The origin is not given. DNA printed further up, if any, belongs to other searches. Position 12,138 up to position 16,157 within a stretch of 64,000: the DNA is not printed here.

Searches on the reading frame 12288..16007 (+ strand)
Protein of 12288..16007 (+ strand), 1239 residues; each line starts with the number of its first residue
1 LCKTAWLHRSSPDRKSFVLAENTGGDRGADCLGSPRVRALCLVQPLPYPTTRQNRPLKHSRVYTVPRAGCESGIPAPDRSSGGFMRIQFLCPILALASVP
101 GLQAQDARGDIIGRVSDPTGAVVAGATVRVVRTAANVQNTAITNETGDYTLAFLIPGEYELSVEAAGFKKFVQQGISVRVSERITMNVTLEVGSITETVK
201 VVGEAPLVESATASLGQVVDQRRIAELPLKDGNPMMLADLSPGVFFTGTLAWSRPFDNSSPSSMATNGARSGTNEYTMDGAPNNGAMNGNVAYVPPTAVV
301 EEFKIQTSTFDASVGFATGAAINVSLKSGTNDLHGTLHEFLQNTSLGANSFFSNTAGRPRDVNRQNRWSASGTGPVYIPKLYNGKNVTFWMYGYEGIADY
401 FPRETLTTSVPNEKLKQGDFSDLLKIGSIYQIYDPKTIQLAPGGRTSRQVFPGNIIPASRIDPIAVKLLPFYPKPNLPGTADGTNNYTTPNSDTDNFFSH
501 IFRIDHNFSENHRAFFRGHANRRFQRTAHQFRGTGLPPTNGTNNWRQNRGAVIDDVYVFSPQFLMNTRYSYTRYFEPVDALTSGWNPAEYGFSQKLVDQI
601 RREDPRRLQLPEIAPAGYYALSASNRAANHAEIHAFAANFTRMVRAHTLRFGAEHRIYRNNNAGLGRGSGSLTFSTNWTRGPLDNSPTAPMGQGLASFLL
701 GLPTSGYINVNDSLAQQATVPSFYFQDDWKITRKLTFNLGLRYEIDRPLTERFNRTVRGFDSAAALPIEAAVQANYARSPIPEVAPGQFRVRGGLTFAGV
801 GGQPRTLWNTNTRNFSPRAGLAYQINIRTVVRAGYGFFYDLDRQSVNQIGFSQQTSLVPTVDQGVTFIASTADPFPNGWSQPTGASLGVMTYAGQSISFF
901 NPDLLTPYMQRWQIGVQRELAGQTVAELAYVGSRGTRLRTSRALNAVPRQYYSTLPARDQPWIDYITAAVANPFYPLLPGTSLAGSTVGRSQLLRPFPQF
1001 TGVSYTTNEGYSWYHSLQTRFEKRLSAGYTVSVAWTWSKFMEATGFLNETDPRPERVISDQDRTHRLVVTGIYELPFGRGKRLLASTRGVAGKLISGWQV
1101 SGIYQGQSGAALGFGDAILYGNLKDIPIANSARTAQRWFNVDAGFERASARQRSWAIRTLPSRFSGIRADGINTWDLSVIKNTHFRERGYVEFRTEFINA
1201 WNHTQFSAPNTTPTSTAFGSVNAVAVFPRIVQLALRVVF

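Call 13: search_protein_families(library=pfam, proteins=[window:12288-16007:+], max_evalue=0.01)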
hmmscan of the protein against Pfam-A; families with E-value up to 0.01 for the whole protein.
window:12288-16007:+ (1239 aa): 5 families
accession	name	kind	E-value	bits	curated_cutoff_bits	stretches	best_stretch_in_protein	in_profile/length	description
PF25183.1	OMP_b-brl_4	-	1.7e-194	649.1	30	1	326-1232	2-838/838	Outer membrane beta barrel domain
PF13620.12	CarboxypepD_reg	-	1.3e-19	70.8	32.3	1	111-191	2-82/82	Carboxypeptidase regulatory-like domain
PF13715.12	CarbopepD_reg_2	-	7.8e-06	26.3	32.2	1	112-191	2-77/88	CarboxypepD_reg-like domain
PF00593.30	TonB_dep_Rec_b-barrel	-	6.1e-05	23.5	27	1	502-836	32-238/436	TonB dependent receptor-like, beta-barrel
PF17210.9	SdrD_B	-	0.00025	21.6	29.7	1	117-166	18-67/112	SdrD B-like domain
